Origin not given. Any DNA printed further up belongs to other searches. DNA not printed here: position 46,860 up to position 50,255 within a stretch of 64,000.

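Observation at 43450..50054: Pair B: GT2 + TagF paralogs with reciprocal active-site loss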

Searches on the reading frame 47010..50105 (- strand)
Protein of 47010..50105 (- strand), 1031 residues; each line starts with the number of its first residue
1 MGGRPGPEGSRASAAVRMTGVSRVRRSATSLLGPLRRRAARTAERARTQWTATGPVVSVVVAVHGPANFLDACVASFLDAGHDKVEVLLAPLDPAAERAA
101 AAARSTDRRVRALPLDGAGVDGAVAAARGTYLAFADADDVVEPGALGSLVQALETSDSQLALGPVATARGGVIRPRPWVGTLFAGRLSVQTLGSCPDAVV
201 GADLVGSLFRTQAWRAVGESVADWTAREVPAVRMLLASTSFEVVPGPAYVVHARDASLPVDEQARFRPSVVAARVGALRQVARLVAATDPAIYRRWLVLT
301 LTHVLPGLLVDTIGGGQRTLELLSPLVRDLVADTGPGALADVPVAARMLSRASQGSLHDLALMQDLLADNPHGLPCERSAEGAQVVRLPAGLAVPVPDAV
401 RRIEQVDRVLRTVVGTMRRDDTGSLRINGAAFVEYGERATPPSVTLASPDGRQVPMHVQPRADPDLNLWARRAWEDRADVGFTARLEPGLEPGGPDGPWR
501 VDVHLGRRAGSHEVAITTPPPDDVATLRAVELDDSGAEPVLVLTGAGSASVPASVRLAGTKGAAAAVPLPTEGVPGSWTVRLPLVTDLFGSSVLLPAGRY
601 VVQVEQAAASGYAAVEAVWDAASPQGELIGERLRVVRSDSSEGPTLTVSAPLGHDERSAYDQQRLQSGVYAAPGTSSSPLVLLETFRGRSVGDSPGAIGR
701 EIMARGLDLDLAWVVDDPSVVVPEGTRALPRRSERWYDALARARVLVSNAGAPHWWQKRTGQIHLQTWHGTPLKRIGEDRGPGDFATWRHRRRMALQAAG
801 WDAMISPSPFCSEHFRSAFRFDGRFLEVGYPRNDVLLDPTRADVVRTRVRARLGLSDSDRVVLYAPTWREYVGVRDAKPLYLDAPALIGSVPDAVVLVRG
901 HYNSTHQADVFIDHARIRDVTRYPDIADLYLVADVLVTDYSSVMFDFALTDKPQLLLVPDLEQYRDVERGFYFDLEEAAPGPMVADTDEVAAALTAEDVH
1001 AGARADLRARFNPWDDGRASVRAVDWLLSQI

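Call 6: search_protein_families(library=pfam, proteins=[window:47010-50105:-], max_evalue=0.01)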
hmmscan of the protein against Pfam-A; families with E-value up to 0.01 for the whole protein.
window:47010-50105:- (1031 aa): 3 families
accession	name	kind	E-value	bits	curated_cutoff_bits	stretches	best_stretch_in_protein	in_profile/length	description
PF04464.20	Glyphos_transf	-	2.8e-90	303.4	22.1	1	679-1027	14-365/367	CDP-Glycerol:Poly(glycerophosphate) glycerophosphotransferase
PF00535.33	Glycos_transf_2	-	1.8e-09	38.2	23.3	1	58-168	1-118/168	Glycosyl transferase family 2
PF13641.12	Glyco_tranf_2_3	-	3.6e-05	24.3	27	1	56-161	2-119/230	Glycosyltransferase like family 2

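Call 8: search_solved_structures(query=window:47010-50105:-, show_alignments=3, max_evalue=0.001)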
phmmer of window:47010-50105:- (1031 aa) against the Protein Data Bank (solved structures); distinct sequences matched with E-value up to 0.001: 6.
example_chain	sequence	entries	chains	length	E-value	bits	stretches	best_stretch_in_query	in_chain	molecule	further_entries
3l7i_A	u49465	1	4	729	2.1e-56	194.6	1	680-995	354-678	Teichoic acid biosynthesis protein F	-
3l7j_A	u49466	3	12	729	2e-55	191.4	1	680-995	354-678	Teichoic acid biosynthesis protein F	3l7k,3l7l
3l7m_A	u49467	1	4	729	5.1e-55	190.1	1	680-995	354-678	Teichoic acid biosynthesis protein F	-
8qoy_A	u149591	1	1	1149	2.4e-33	118.3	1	678-1029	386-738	TagF-like capsule polymerase Cps3D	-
8va1_A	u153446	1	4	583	9.4e-18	66.7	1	809-1025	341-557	Teichoic acid ribitol-phosphate polymerase TarL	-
5hea_A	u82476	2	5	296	0.00096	20.3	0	53-160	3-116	Putative glycosyltransferase (GalT1)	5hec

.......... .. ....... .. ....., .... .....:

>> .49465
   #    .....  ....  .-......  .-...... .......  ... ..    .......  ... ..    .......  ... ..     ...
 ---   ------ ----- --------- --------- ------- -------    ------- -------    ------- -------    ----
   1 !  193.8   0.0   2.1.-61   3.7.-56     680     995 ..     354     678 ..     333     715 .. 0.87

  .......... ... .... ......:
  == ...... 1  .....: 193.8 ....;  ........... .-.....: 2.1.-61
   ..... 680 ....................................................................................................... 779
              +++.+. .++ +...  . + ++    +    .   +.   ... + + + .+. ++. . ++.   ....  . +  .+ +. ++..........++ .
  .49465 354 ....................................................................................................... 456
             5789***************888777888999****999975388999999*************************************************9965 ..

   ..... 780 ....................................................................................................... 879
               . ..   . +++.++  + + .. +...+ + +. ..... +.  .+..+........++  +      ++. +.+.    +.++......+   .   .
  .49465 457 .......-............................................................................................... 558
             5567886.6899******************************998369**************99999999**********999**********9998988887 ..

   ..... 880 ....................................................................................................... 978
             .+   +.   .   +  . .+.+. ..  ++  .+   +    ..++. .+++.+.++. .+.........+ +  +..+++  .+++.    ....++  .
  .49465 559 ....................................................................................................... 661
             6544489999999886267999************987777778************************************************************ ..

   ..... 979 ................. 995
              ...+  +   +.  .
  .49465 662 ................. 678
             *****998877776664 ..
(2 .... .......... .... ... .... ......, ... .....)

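Call 12: search_protein_families(library=ncbifam, proteins=[window:47010-50105:-], max_evalue=0.001)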
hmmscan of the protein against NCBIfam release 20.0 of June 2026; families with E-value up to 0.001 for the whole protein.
window:47010-50105:- (1031 aa): 4 families
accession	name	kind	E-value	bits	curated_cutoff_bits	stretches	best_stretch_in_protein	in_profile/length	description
NF041712.1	techglyph_taseTarF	equivalog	9.5e-61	205.9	550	1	678-1025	26-384/388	teichoic acid glycerol-phosphate transferase TarF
NF041713.1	Tar_polymTarL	equivalog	2.2e-21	76.1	1000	1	826-1028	355-560/562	teichoic acid ribitol-phosphate polymerase TarL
NF041711.1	TagprimaseTarB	equivalog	1.5e-11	44.2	500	1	756-971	107-305/362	teichoic acid glycerol-phosphate primase TarB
NF007482.0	PRK10073.1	equivalog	4.4e-07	29.2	423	1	55-154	6-111/334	glycosyltransferase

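Call 17: find_homologous_proteins(query=window:47010-50105:-, max_evalue=1e-20)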
Query window:47010-50105:- (1031 aa): 39 proteins with E <= 1e-20 among 8000 candidates.
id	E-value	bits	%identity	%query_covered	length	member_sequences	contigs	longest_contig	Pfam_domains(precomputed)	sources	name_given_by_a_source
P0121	0.0e+0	2275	100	100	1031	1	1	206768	PF04464.21,PF00535.33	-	-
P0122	0.0e+0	1492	71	96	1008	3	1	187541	PF04464.21,PF00535.33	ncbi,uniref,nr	ncbi:CDP-glycerol glycerophosphotransferase family protein [Nocardioides iriomotensis]|uniref:CDP-gl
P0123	0.0e+0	1476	71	94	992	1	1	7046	PF04464.21,PF00535.33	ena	-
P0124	0.0e+0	1471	71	93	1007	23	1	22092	PF04464.21,PF00535.33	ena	-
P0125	0.0e+0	1470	71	93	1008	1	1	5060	PF04464.21,PF00535.33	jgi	jgi:CDP-glycerol glycerophosphotransferase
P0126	0.0e+0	1470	70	95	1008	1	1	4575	PF04464.21,PF00535.33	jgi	jgi:CDP-glycerol glycerophosphotransferase (TagB/SpsB family)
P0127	0.0e+0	1408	69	95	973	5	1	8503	PF13641.13,PF04464.21,PF00535.33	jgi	jgi:CDP-glycerol glycerophosphotransferase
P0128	0.0e+0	1371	66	99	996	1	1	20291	PF04464.21,PF00535.33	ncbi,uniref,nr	ncbi:MAG TPA: CDP-glycerol glycerophosphotransferase family protein [Nocardioides sp.]|uniref:CDP-gl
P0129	0.0e+0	1369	66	97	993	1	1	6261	PF04464.21,PF00535.33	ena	-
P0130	0.0e+0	1351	66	97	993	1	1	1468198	PF13641.13,PF04464.21,PF00535.33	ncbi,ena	-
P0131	0.0e+0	1338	67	94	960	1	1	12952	PF04464.21,PF00535.33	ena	-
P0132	0.0e+0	1022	71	65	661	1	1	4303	PF04464.21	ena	-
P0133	3.3e-281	954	53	95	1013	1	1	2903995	PF13641.13,PF04464.21,PF00535.33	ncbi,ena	-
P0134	9.2e-273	926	52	95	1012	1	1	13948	PF13641.13,PF04464.21,PF00535.33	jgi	jgi:CDP-glycerol glycerophosphotransferase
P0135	7.4e-244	830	47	95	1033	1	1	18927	PF04464.21,PF00535.33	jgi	jgi:CDP-glycerol glycerophosphotransferase (TagB/SpsB family)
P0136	4.9e-243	827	49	94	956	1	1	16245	PF04464.21,PF00535.33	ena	-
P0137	2.2e-241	822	62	67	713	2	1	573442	PF04464.21,PF00535.33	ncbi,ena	-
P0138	8.2e-217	741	48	88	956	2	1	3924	PF04464.21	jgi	jgi:CDP-glycerol glycerophosphotransferase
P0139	5.9e-216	738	48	88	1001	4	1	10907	PF04464.21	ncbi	-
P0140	7.1e-211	721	45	88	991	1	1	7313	PF04464.21,PF00535.33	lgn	-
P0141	8.1e-112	393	39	70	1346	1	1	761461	PF05711.18,PF04464.21,PF13578.13,PF00535.33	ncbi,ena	-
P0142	2.1e-82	296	42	37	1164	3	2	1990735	PF10111.15,PF13641.13,PF04464.21,PF00535.33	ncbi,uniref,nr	ncbi:CDP-glycerol glycerophosphotransferase family protein [Actinomadura rayongensis]|uniref:Glycosy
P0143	1.2e-76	277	31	85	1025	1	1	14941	PF10111.15,PF13641.13,PF04464.21,PF00535.33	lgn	-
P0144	2.3e-69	253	38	43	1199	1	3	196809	PF10111.15,PF13641.13,PF04464.21,PF00535.33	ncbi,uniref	ncbi:CDP-glycerol glycerophosphotransferase family protein [Streptomyces microflavus]|uniref:bifunct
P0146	4.2e-68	248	38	43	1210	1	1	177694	PF10111.15,PF13641.13,PF04464.21,PF00535.33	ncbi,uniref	ncbi:bifunctional glycosyltransferase/CDP-glycerol:glycerophosphate glycerophosphotransferase [Strep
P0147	5.8e-67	245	40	38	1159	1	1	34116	PF10111.15,PF13641.13,PF04464.21,PF00535.33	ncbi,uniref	ncbi:CDP-glycerol glycerophosphotransferase family protein [Streptomyces sp. NPDC060209]|uniref:bifu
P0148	2.9e-66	242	40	37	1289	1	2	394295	PF10111.15,PF13641.13,PF04464.21,PF00535.33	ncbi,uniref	ncbi:bifunctional glycosyltransferase/CDP-glycerol:glycerophosphate glycerophosphotransferase [Strep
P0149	1.7e-65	240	40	38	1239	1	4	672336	PF10111.15,PF13641.13,PF04464.21,PF00535.33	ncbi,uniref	ncbi:CDP-glycerol glycerophosphotransferase family protein [Streptomyces sp. NPDC020403]|uniref:CDP-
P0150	1.0e-64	237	39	38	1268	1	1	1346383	PF10111.15,PF13641.13,PF22181.2,PF04464.21,PF00535.33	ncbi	ncbi:CDP-glycerol glycerophosphotransferase family protein [Streptomyces anulatus]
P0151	1.5e-64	237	36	47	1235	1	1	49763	PF10111.15,PF13641.13,PF22181.2,PF04464.21,PF00535.33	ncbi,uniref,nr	ncbi:CDP-glycerol glycerophosphotransferase family protein [Streptomyces sp. SM11]|uniref:bifunction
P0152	1.7e-63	233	40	38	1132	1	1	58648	PF10111.15,PF13641.13,PF04464.21,PF00535.33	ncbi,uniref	ncbi:CDP-glycerol glycerophosphotransferase family protein [Streptomyces sp. NPDC102441]|uniref:bifu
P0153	7.7e-61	224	38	38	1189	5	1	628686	PF10111.15,PF13641.13,PF04464.21,PF00535.33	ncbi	ncbi:bifunctional glycosyltransferase/CDP-glycerol:glycerophosphate glycerophosphotransferase [Strep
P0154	2.6e-51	193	38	34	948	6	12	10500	PF04464.21,PF00535.33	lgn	-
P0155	5.5e-51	192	38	34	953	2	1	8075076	PF04464.21,PF00535.33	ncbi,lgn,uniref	ncbi:bifunctional glycosyltransferase family 2 protein/CDP-glycerol:glycerophosphate glycerophosphot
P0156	4.6e-50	189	38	36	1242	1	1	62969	PF04464.21,PF00535.33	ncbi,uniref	ncbi:CDP-glycerol glycerophosphotransferase family protein [Streptomyces sp. NPDC048483]|uniref:bifu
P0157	2.1e-46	177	37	34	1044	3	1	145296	PF04464.21,PF00535.33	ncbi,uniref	ncbi:CDP-glycerol glycerophosphotransferase family protein [Streptomyces nitrosporeus]|uniref:CDP-gl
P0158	6.1e-44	168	35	34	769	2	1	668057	PF10111.15,PF13641.13,PF04464.21,PF00535.33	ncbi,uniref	ncbi:CDP-glycerol glycerophosphotransferase family protein [Streptomyces sp. NPDC096176]|uniref:bifu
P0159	1.3e-21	94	27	39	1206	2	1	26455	PF10111.15,PF13641.13,PF04464.21,PF00535.33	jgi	-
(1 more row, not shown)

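Call 19: find_encoding_contigs(protein=P0133, flank=10000, max_places=3)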
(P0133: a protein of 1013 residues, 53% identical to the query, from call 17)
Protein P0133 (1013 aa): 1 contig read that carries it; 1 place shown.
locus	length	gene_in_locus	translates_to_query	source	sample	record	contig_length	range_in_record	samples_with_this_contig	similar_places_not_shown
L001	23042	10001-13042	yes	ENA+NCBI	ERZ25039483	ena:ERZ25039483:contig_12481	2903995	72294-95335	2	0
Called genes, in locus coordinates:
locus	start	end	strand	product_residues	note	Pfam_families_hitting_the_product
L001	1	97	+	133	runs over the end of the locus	PF02152:FolB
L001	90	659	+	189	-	PF01288:HPPK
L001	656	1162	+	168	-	PF11377:DUF3180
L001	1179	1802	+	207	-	-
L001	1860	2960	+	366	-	PF00583:Acetyltransf_1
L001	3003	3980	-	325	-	PF00005:ABC_tran, PF13304:AAA_21 (faint)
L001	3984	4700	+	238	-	PF00528:BPD_transp_1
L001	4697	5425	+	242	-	PF00528:BPD_transp_1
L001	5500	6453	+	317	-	PF04069:OpuAC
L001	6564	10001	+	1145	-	PF00535:Glycos_transf_2, PF10111:Glyco_tranf_2_2 (weak), PF13641:Glyco_tranf_2_3, PF04464:Glyphos_transf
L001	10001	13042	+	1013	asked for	PF00535:Glycos_transf_2, PF13641:Glyco_tranf_2_3 (weak), PF04464:Glyphos_transf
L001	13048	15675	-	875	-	PF04464:Glyphos_transf, PF00534:Glycos_transf_1, PF13692:Glyco_trans_1_4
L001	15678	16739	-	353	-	PF13469:Sulfotransfer_3 (faint)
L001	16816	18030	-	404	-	PF00346:Complex1_49kDa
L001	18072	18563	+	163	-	PF03703:bPH_2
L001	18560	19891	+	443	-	PF03703:bPH_2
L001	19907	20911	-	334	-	PF02636:Methyltransf_28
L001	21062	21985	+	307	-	PF03807:F420_oxidored (weak), PF10727:Rossmann-like, PF10728:DUF2520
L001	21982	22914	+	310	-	PF02569:Pantoate_ligase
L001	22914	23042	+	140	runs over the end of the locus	PF02261:Asp_decarbox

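Call 20: find_encoding_contigs(protein=P0122, flank=10000, max_places=3)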
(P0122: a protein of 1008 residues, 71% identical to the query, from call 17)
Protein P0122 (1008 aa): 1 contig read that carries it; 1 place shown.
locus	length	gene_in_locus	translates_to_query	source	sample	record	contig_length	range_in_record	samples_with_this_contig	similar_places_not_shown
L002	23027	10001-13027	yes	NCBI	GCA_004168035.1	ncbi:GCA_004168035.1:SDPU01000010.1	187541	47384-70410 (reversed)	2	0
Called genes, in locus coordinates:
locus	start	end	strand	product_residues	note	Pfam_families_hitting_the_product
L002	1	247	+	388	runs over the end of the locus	PF00722:Glyco_hydro_16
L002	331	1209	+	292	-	PF00809:Pterin_bind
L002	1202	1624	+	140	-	PF13577:SnoaL_4 (weak), PF13474:SnoaL_3, PF14534:DUF4440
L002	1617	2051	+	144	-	PF02152:FolB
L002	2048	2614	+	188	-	PF01288:HPPK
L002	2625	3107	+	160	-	PF11377:DUF3180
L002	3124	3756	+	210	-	-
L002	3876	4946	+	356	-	PF00583:Acetyltransf_1, PF13508:Acetyltransf_7 (weak)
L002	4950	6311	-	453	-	PF07690:MFS_1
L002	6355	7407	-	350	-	PF00005:ABC_tran, PF13304:AAA_21 (faint)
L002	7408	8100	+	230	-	PF00528:BPD_transp_1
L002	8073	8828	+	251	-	PF00528:BPD_transp_1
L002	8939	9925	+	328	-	PF04069:OpuAC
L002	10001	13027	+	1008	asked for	PF00535:Glycos_transf_2 (weak), PF04464:Glyphos_transf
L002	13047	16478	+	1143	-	PF00535:Glycos_transf_2, PF10111:Glyco_tranf_2_2, PF13641:Glyco_tranf_2_3, PF04464:Glyphos_transf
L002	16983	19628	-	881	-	PF04464:Glyphos_transf, PF00534:Glycos_transf_1, PF13692:Glyco_trans_1_4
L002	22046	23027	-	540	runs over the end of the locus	PF00535:Glycos_transf_2, PF13506:Glyco_transf_21 (faint), PF13641:Glyco_tranf_2_3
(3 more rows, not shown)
